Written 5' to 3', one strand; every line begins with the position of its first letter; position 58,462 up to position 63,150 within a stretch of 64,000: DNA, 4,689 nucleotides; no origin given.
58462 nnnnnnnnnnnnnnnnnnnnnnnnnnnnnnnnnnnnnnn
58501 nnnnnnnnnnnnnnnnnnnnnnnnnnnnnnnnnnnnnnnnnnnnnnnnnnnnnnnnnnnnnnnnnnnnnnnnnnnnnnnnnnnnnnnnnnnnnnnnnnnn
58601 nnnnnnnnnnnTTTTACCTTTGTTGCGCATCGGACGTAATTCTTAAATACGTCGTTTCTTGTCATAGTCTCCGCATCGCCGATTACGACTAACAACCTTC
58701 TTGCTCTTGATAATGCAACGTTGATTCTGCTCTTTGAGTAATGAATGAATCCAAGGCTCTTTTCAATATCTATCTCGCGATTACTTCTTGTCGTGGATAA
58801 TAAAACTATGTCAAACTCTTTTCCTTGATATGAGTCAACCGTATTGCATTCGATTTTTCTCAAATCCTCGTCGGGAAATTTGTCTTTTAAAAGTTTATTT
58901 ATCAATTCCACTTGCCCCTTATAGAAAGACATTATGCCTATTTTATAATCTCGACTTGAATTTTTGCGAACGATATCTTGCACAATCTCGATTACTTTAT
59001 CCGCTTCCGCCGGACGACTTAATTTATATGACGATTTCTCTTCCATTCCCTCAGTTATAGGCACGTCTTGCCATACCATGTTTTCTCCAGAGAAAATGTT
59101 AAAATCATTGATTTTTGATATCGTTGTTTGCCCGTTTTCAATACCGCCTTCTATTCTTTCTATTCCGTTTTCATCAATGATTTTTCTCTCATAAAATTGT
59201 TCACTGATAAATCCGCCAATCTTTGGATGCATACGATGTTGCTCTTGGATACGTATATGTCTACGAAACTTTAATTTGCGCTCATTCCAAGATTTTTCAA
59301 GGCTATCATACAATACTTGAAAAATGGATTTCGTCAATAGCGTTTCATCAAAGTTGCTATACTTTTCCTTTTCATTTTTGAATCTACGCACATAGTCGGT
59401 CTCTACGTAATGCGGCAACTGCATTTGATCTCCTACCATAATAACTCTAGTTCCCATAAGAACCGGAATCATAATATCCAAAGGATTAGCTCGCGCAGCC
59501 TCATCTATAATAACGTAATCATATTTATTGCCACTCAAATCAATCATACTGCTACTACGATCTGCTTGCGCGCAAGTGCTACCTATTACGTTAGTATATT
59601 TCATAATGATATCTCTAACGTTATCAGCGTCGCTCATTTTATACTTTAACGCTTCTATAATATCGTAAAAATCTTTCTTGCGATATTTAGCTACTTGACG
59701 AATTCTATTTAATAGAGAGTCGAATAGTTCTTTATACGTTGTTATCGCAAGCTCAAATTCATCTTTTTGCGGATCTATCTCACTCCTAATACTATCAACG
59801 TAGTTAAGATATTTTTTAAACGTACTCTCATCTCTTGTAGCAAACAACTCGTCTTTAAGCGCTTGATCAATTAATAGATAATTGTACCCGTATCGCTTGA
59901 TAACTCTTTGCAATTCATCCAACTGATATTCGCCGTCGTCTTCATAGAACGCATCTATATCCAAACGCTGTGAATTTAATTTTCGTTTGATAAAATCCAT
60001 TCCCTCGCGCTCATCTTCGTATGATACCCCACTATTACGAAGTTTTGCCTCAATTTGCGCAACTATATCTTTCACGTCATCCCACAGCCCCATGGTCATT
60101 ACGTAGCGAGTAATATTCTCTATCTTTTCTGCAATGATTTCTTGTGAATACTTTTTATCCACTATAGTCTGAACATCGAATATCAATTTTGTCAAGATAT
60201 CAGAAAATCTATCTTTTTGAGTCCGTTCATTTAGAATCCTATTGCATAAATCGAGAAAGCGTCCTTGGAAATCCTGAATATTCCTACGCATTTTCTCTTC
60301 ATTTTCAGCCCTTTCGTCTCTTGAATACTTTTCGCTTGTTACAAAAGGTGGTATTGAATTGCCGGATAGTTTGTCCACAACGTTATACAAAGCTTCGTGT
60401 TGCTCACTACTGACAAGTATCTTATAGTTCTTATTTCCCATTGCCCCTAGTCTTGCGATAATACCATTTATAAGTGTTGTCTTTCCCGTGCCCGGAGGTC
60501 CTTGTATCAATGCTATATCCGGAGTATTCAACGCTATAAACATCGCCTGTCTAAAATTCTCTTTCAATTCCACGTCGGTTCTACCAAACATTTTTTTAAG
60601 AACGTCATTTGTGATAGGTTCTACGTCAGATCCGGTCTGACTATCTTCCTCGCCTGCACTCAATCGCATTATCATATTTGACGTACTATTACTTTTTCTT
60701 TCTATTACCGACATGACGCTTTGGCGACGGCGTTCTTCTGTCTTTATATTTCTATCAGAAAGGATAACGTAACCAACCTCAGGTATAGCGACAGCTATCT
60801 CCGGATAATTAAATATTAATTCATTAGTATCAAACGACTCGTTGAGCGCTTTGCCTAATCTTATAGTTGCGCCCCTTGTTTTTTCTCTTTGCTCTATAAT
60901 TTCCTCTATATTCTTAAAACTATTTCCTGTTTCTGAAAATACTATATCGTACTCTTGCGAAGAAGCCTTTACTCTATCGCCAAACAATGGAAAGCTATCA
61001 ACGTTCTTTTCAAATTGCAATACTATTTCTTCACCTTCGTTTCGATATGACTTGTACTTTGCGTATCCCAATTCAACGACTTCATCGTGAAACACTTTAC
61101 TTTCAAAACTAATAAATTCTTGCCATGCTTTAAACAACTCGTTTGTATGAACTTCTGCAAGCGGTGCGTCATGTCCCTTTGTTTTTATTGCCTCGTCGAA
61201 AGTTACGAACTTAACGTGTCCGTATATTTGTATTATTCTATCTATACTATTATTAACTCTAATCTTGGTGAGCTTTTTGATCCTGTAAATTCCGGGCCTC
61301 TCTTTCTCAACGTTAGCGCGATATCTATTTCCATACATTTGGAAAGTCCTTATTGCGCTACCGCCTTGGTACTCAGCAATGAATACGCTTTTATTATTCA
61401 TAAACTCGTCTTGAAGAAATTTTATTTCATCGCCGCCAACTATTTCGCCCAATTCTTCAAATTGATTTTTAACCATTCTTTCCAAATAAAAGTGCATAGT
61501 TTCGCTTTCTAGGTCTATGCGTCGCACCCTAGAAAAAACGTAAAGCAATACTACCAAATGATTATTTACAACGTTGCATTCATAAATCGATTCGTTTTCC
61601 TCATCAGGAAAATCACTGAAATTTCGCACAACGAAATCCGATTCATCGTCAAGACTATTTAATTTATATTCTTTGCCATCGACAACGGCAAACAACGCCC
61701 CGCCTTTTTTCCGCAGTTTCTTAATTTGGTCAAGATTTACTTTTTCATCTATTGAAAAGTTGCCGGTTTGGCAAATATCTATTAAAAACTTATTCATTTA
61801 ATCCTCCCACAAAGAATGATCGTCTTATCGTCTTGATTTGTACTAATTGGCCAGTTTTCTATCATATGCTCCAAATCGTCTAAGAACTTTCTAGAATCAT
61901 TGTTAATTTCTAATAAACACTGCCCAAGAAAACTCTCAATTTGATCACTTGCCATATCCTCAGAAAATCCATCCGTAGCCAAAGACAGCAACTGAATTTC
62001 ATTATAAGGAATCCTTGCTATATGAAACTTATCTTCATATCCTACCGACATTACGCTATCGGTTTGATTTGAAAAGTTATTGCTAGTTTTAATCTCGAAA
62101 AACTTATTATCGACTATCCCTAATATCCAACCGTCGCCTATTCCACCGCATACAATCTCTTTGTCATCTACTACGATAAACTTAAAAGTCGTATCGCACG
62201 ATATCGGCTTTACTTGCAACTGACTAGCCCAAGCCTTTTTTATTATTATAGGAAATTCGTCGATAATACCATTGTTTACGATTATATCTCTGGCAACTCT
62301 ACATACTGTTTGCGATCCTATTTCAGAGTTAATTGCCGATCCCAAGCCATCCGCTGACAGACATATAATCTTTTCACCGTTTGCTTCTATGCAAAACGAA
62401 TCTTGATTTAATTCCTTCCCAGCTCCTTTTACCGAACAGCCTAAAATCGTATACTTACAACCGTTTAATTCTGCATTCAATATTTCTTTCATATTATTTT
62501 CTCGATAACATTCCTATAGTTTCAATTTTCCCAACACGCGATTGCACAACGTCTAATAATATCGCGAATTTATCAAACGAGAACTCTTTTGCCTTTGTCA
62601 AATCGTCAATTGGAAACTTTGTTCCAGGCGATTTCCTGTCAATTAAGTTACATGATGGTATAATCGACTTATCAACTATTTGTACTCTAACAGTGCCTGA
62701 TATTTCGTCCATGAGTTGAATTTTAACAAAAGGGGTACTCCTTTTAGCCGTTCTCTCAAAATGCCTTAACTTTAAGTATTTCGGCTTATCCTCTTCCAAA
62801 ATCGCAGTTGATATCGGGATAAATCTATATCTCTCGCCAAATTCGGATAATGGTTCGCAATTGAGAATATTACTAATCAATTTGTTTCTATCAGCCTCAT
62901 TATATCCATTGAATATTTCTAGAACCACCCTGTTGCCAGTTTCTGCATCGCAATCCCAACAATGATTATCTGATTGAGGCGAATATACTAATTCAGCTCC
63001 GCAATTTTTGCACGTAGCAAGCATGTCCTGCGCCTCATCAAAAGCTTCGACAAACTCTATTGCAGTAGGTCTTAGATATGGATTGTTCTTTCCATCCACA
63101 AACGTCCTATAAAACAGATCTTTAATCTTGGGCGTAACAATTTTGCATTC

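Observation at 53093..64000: Six-gene operon: Ser/Thr kinase, PP2C, Upf1-like helicase, unknown 490-aa protein, coiled-coil McrB-like, zinc-ribbon McrC-like (CoCoNuT/TerY-P-like, with unplaced parts)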

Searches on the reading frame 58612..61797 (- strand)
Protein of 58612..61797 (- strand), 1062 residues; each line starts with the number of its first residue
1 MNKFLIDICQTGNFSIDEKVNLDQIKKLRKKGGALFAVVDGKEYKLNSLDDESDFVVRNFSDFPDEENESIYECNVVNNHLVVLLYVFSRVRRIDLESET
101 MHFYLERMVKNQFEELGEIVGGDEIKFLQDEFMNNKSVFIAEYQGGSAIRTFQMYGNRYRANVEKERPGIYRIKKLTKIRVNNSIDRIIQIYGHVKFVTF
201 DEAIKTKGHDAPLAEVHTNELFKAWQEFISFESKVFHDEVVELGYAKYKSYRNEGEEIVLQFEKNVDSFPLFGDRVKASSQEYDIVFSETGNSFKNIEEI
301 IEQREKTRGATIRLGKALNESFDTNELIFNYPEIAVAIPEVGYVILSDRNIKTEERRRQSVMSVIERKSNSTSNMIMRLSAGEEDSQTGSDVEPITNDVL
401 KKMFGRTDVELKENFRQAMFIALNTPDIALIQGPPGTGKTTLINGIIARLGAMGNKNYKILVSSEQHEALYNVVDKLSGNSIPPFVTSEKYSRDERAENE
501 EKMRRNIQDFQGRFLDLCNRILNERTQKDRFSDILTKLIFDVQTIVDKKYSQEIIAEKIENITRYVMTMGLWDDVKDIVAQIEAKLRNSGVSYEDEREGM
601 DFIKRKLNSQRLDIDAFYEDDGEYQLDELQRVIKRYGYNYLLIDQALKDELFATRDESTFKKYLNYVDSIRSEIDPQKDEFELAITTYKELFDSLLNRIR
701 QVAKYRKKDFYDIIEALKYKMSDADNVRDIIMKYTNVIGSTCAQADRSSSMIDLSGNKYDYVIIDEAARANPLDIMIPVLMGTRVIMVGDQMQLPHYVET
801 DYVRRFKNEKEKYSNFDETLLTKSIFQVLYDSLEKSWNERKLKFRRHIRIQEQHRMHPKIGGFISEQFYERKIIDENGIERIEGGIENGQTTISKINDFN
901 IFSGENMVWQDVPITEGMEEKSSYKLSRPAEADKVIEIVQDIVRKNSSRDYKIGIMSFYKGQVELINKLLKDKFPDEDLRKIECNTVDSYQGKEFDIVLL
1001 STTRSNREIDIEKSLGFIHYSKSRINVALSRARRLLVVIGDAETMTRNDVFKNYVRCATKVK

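Call 7: search_protein_families(library=pfam, proteins=[window:58612-61797:-], max_evalue=0.01)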
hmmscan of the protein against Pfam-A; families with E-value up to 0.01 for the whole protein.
window:58612-61797:- (1062 aa): 17 families
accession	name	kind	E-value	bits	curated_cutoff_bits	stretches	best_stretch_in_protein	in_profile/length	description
PF13087.12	AAA_12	-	6.5e-41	140.5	27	1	845-1042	15-194/195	AAA domain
PF13086.12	AAA_11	-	1.5e-29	104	27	1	413-795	4-251/257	AAA domain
PF01443.25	Viral_helicase1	-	1.2e-09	38.8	21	0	981-1039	176-227/228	Viral superfamily 1 RNA helicase core domain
PF13245.12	AAA_19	-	3.2e-09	37.5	25.1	1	425-477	10-61/134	AAA domain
PF13604.12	AAA_30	-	2.8e-07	30.9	27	1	417-469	8-58/191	AAA domain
PF09848.15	SLFN-g3_helicase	-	1.7e-05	24.7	24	1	428-494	3-54/354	Schlafen group 3, DNA/RNA helicase domain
PF00580.27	UvrD-helicase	-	0.00012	22.3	23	1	428-793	15-250/271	UvrD/REP helicase N-terminal domain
PF20720.3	nSTAND3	-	0.00026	21.2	27.2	1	415-548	7-142/155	Novel STAND NTPase 3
PF13401.12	AAA_22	-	0.00039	21.2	27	0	426-483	5-63/130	AAA domain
PF00270.35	DEAD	-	0.00064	19.9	26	0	427-544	15-127/167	DEAD/DEAH box helicase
PF00004.35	AAA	-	0.00095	20.1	21.2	0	430-452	2-24/131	ATPase family associated with various cellular activities (AAA)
PF04851.21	ResIII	-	0.0014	19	22.5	0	420-498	20-95/164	Type III restriction enzyme, res subunit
PF01637.24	ATPase_2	-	0.002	18.4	33.2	1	423-494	17-69/225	ATPase domain predominantly from Archaea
PF13191.12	AAA_16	-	0.0037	18.2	32.6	0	425-528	23-129/167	AAA ATPase domain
PF24883.2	NPHP3_N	-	0.0042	17.7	24.8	0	425-457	21-53/164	Nephrocystin 3, N-terminal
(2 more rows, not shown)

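Call 8: search_protein_families(library=padloc, proteins=[window:58612-61797:-], max_evalue=0.01)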
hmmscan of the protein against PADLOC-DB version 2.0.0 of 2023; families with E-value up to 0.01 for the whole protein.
window:58612-61797:- (1062 aa): 9 families
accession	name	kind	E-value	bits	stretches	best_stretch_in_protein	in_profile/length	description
PDLC03920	MkoA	-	5.9e-102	340.7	1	106-1048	300-1082/1112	-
PDLC03921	MkoA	-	1.2e-79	266.5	2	546-1045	1127-1570/1607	-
PDLC03924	MkoC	-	8e-31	105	2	756-1048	668-950/1136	-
PDLC05009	PDC-S37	-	1e-13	48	2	757-827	936-1003/1550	-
PDLC04140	mad8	-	3.2e-09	34.7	1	414-669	15-148/314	mads_8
PDLC02895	DpdJ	-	5.9e-08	28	1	946-1039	364-451/2112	DpdJ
PDLC00112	GajB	-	0.001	15.8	0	980-1039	493-556/581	UrvD helicase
PDLC00915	TRIP13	-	0.0016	15.9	1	427-457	64-94/302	TRIP13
PDLC00104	GajB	-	0.0083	12.9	0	969-1043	489-566/574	UrvD helicase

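Call 10: search_protein_families(library=ncbifam, proteins=[window:58612-61797:-], max_evalue=0.01)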
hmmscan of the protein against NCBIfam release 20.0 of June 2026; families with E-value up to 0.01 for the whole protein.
window:58612-61797:- (1062 aa): 6 families
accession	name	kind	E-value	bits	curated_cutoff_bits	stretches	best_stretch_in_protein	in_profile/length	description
TIGR00376.1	TIGR00376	hypoth_equivalog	1e-52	179.5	348.9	2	720-1058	330-627/639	IGHMBP2 family helicase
NF040671.1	PLuB_AAA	exception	2.6e-44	151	999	2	734-1055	934-1245/1256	PLuB system helicase-like protein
NF058533.1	antiphage_ProA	equivalog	6.9e-12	43.6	1500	2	929-1039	1434-1557/1903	anti-phage protein ProA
TIGR01448.2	helicase_RecD2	equivalog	1.7e-11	43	500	1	351-455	257-360/713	SF1B family DNA helicase RecD2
TIGR01447.1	recD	equivalog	1.1e-06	27.6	310.15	1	401-457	141-194/597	exodeoxyribonuclease V subunit alpha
NF008127.0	PRK10875.1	equivalog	0.00091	17.9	671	1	393-456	140-201/619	exodeoxyribonuclease V subunit alpha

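Call 46: search_solved_structures(query=window:58612-61797:-, max_evalue=0.001, show_alignments=0)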
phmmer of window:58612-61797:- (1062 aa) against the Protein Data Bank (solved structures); distinct sequences matched with E-value up to 0.001: 24.
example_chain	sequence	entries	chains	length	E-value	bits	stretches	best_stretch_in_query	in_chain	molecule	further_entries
5mzn_A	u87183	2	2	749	2.6e-25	92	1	723-1056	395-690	Helicase SEN1,Helicase SEN1 | Helicase SEN1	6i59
8ram_O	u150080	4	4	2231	4.2e-24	88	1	670-1056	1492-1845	Helicase SEN1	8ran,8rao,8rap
4b3f_X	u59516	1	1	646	4.2e-22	81.4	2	919-1056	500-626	DNA-BINDING PROTEIN SMUBP-2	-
4b3g_A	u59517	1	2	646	4.5e-22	81.3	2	919-1056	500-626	DNA-BINDING PROTEIN SMUBP-2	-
2xzo_A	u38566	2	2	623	5.4e-22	81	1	727-1053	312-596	REGULATOR OF NONSENSE TRANSCRIPTS 1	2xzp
2gjk_A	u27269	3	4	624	5.5e-22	81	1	727-1053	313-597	Regulator of nonsense transcripts 1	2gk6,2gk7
6ej5_A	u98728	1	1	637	6e-22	80.9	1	728-1053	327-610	Regulator of nonsense transcripts 1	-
9qwn_A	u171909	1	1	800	8.8e-22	80.3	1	726-1053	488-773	Isoform 2 of Regulator of nonsense transcripts 1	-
2wjv_A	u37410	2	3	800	1.7e-21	79.4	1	726-1053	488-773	REGULATOR OF NONSENSE TRANSCRIPTS 1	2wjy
8rd3_A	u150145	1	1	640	5.2e-20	74.5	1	835-1053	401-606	ATP-dependent helicase NAM7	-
2xzl_A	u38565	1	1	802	1.4e-19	73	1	736-1053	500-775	ATP-DEPENDENT HELICASE NAM7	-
9qdq_A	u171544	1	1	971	3e-19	71.9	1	736-1053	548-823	ATP-dependent helicase NAM7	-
8ftm_A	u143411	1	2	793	8e-18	67.2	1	750-1054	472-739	5'-3' RNA helicase-like protein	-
5eaw_A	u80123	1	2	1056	1.5e-17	66.3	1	925-1047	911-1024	DNA replication ATP-dependent helicase/nuclease DNA2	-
5eax_A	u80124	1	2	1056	1.5e-17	66.3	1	925-1047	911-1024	DNA replication ATP-dependent helicase/nuclease DNA2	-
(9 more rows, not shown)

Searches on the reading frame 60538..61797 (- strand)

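Call 86: search_protein_families(library=pfam, proteins=[window:60538-61797:-], max_evalue=0.1)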
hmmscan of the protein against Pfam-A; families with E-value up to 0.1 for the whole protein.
window:60538-61797:- (420 aa): 1 family
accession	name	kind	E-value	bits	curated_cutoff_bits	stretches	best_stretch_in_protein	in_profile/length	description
PF00699.25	Urease_beta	-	0.03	14.8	25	0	172-205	15-48/98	Urease beta subunit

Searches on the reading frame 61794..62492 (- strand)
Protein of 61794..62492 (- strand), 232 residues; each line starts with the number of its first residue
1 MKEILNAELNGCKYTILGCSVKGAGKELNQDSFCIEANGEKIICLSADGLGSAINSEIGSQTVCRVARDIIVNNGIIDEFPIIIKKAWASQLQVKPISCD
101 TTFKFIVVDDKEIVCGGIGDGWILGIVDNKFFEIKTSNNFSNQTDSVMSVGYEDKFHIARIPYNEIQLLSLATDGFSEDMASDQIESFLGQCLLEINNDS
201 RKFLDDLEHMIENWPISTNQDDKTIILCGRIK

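Call 7: search_protein_families(library=pfam, proteins=[window:61797-62492:-], max_evalue=0.01)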
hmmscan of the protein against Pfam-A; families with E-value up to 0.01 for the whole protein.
window:61797-62492:- (232 aa): 1 family
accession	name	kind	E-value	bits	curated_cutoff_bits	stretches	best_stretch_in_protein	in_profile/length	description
PF13672.11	PP2C_2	-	4.5e-21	75.8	24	1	26-192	9-191/209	Protein phosphatase 2C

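Call 8: search_protein_families(library=padloc, proteins=[window:61797-62492:-], max_evalue=0.01)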
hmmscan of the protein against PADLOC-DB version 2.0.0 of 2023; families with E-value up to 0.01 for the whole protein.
window:61797-62492:- (232 aa): 1 family
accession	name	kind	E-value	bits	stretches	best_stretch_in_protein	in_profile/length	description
PDLC04518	PDC-M21C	-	0.00023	18.5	0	19-61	8-51/243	-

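Call 10: search_protein_families(library=ncbifam, proteins=[window:61797-62492:-], max_evalue=0.01)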
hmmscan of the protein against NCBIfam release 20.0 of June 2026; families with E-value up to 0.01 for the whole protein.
window:61797-62492:- (232 aa): 1 family
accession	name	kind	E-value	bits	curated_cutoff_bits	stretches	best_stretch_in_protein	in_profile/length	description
NF033484.1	Stp1_PP2C_phos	equivalog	1.8e-07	30.9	230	1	22-131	4-122/232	Stp1/IreP family PP2C-type Ser/Thr phosphatase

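Call 16: find_encoding_contigs(protein=window:61794-62492:-, flank=10000, max_places=6)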
Protein window:61794-62492:- (232 aa): 2 contigs read that carry it; 1 place shown.
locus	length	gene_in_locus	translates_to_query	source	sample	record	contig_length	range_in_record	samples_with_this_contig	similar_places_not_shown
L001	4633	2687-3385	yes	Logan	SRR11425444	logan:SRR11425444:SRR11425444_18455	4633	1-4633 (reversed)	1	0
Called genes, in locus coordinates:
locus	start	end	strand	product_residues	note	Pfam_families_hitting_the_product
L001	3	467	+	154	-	?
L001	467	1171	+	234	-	PF00092:VWA, PF13519:VWA_2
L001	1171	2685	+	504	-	PF00069:Pkinase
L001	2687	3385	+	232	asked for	PF13672:PP2C_2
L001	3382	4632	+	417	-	?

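Call 86: search_protein_families(library=pfam, proteins=[L001:467-1168:+], max_evalue=0.1)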
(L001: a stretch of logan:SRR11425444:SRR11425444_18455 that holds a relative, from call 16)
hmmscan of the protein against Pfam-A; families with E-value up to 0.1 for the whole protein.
L001:467-1168:+ (234 aa): 6 families
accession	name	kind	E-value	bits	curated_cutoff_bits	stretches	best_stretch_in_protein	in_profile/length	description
PF00092.34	VWA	-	8.6e-11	42.8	23.8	1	16-199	2-172/174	von Willebrand factor type A domain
PF13519.12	VWA_2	-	3.1e-08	34.6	27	1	17-124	2-106/107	von Willebrand factor type A domain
PF11775.14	CobT_C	-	0.0006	20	21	1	16-61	15-60/220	Cobalamin biosynthesis protein CobT VWA domain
PF24520.1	ARM_KNTC1_1st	-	0.001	19.4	27.3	0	32-64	48-80/246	KNTC1 first ARM-repeats domain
PF05762.20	VWA_CoxE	-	0.0019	18.1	26.4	1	9-128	52-163/222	VWA domain containing CoxE-like protein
PF13768.12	VWA_3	-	0.0053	17.3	27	1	16-127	3-109/155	von Willebrand factor type A domain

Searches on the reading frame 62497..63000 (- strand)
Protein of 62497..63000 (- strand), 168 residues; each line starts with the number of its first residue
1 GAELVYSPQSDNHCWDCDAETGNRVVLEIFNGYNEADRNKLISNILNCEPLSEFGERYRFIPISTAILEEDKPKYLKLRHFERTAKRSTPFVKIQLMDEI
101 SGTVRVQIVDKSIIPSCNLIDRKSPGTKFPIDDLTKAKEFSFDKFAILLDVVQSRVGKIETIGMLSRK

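Call 86: search_protein_families(library=pfam, proteins=[window:62497-63000:-], max_evalue=0.1)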
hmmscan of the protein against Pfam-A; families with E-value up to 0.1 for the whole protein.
window:62497-63000:- (168 aa): 0 families
